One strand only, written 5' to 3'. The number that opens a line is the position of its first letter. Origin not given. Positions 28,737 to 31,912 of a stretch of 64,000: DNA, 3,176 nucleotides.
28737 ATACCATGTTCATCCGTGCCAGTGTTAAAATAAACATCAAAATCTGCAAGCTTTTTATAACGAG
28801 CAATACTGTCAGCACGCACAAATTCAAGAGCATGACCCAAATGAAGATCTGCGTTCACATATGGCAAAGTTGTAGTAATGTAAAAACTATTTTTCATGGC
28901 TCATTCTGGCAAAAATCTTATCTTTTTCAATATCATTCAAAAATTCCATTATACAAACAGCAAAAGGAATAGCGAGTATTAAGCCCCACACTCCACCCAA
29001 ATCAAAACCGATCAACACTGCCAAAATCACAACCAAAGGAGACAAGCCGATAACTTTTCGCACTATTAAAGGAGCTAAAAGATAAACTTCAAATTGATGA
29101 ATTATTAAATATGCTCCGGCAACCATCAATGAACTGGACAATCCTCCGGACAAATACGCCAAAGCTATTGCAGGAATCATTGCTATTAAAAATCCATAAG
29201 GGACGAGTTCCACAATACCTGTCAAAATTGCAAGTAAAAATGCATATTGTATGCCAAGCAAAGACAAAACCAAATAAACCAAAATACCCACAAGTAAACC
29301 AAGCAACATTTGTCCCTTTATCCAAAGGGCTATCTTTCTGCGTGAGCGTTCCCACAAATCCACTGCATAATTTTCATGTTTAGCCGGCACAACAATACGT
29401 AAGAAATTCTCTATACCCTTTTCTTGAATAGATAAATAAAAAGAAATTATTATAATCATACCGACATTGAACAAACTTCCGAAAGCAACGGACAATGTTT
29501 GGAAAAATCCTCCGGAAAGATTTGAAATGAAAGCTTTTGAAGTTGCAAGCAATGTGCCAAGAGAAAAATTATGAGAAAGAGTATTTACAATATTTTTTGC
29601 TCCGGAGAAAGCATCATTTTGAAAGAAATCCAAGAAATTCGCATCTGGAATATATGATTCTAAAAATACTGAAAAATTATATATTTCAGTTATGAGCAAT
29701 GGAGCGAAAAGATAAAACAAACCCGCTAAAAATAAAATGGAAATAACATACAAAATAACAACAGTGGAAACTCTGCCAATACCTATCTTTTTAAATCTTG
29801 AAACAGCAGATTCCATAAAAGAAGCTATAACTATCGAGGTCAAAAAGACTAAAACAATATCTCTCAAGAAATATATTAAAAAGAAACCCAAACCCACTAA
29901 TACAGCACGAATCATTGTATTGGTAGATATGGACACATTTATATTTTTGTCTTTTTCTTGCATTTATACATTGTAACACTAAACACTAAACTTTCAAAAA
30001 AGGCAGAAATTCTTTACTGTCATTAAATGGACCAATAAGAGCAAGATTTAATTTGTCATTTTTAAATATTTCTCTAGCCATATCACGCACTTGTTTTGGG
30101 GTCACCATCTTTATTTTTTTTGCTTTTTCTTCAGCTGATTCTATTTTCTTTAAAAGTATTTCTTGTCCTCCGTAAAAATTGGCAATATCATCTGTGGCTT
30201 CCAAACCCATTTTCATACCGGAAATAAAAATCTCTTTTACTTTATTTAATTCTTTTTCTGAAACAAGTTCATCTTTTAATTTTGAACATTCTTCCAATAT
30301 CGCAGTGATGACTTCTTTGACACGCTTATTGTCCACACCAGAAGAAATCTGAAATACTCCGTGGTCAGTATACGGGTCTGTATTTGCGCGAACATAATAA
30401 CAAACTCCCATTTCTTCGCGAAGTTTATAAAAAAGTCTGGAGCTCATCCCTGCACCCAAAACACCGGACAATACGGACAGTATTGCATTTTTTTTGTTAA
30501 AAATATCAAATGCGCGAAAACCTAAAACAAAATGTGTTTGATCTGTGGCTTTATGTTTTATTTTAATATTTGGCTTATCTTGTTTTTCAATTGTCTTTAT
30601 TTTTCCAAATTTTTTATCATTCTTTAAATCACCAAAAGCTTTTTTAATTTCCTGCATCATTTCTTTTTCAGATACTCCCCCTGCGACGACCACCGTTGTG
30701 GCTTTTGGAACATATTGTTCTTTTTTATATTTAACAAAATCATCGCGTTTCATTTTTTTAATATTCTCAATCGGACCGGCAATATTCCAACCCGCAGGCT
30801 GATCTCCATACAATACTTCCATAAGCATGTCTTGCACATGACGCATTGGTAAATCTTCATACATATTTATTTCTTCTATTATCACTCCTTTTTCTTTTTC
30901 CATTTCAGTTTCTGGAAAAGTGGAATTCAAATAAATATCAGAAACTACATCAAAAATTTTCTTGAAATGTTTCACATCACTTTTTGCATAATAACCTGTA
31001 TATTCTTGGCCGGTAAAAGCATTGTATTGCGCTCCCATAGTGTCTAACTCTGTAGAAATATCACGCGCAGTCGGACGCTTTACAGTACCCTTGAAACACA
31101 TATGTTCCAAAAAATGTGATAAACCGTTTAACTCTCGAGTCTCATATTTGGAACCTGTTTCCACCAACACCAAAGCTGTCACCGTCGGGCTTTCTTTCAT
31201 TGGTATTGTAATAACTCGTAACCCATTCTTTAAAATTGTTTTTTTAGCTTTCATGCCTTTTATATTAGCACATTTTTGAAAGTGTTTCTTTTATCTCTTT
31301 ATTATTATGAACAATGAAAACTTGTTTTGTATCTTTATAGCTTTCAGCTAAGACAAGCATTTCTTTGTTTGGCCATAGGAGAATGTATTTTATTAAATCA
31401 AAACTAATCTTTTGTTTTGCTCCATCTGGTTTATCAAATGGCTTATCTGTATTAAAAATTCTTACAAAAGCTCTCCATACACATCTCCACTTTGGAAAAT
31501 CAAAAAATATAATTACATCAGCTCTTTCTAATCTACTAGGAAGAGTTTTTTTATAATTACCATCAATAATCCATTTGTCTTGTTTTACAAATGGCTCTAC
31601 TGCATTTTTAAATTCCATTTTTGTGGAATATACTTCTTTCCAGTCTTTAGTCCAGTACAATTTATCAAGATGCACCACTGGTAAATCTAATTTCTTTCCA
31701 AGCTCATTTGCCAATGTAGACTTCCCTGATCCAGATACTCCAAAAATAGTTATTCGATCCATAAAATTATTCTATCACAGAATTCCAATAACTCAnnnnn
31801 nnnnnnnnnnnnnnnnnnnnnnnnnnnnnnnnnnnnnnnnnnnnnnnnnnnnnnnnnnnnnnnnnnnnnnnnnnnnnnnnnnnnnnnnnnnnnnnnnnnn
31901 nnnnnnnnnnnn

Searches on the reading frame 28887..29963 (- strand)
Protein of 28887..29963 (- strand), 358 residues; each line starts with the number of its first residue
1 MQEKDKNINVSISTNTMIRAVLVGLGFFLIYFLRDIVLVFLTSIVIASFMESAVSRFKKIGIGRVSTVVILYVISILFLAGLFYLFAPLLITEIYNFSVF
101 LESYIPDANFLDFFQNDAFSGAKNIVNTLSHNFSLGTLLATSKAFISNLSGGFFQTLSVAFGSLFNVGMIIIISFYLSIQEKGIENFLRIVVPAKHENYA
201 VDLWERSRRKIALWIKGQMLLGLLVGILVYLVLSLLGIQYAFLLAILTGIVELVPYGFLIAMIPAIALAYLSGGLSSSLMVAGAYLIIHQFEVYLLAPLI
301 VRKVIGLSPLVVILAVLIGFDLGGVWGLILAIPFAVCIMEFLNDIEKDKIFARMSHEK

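Call 3: search_protein_families(library=pfam, proteins=[window:28887-29963:-], max_evalue=0.1)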
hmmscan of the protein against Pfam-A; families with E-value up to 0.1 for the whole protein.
window:28887-29963:- (358 aa): 1 family
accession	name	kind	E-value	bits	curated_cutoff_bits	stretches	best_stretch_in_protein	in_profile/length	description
PF01594.21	AI-2E_transport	-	4e-45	154.8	34.3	1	20-345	5-326/327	AI-2E family transporter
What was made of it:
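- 28887..29963 (-): AI-2E family transporter, a conserved member of the same row. PF01594 154.8 bits (call 3).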

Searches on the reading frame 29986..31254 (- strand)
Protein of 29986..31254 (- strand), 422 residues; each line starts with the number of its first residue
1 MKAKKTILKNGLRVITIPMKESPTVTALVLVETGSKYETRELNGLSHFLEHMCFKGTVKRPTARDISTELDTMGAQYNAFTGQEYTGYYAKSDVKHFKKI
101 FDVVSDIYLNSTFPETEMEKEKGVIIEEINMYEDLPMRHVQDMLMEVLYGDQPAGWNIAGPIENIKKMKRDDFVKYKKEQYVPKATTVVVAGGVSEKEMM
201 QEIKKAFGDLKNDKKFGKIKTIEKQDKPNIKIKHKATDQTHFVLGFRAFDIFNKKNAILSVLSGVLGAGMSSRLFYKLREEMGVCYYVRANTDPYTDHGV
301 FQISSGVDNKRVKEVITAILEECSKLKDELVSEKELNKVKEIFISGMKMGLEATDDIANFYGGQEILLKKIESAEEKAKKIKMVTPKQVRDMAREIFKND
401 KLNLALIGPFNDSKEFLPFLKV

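Call 3: search_protein_families(library=pfam, proteins=[window:29986-31254:-], max_evalue=0.1)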
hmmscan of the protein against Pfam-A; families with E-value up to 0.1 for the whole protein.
window:29986-31254:- (422 aa): 2 families
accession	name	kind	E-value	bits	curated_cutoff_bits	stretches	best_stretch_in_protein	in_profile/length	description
PF00675.25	Peptidase_M16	-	1.5e-37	129.2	22.3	1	14-161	2-148/149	Insulinase (Peptidase family M16)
PF05193.26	Peptidase_M16_C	-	4.4e-36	124.9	23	1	168-342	2-180/181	Peptidase M16 inactive domain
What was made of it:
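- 29986..31254 (-): M16 peptidase, the conserved downstream neighbour of glyS in relatives that lack a CDPS. PF00675 129 bits and PF05193 125 bits (call 3).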

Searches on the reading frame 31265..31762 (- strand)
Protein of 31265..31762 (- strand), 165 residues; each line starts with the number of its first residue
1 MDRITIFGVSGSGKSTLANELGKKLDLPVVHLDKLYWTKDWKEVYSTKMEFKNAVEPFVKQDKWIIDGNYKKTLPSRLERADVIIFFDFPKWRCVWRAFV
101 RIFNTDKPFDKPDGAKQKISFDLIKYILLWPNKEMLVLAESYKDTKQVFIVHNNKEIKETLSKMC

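Call 3: search_protein_families(library=pfam, proteins=[window:31265-31762:-], max_evalue=0.1)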
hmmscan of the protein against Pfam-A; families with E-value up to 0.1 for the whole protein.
window:31265-31762:- (165 aa): 24 families
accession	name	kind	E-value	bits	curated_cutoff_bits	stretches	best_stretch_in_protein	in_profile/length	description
PF13238.12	AAA_18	-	2.4e-06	28.5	29.4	1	4-99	1-90/128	AAA domain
PF00910.28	RNA_helicase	-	5.3e-05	24.1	21.5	1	4-105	1-77/105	RNA helicase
PF13207.12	AAA_17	-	0.00062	20.5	27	1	7-30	1-24/136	AAA domain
PF13671.12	AAA_33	-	0.00063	20.5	27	1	5-35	3-33/143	AAA domain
PF02224.24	Cytidylate_kin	-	0.0012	19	26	1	4-43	1-40/211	Cytidylate kinase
PF13401.12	AAA_22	-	0.0031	18.2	27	1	4-34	8-41/130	AAA domain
PF01202.28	SKI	-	0.0033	18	22.1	1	11-40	2-30/159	Shikimate kinase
PF13189.12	Cytidylate_kin2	-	0.0051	17.4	28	1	4-36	2-34/176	Cytidylate kinase-like family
PF13479.12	AAA_24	-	0.0096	16.2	27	1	3-26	4-27/195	AAA domain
PF13521.12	AAA_28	-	0.01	16.5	27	1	3-30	1-28/164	AAA domain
PF03193.22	RsgA_GTPase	-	0.011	16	30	1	5-29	110-134/174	RsgA GTPase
PF00931.28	NB-ARC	-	0.014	15.1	23.5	1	4-38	21-55/248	NB-ARC domain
PF00004.35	AAA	-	0.015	16.2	21.2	1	5-38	2-35/131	ATPase family associated with various cellular activities (AAA)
PF01926.29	MMR_HSR1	-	0.015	15.8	21.9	1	3-44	1-39/113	50S ribosome-binding GTPase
PF01712.25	dNK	-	0.017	15.3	27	1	4-37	1-34/203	Deoxynucleoside kinase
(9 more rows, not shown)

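Call 81: search_protein_families(library=padloc, proteins=[window:31265-31762:-], max_evalue=0.001)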
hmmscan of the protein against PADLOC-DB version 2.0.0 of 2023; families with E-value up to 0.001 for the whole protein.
window:31265-31762:- (165 aa): 2 families
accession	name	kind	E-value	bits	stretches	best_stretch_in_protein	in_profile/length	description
PDLC02911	VakA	-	0.00045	18.8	1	2-31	3-32/163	-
PDLC04140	mad8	-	0.0006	17.4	1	3-70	29-67/314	mads_8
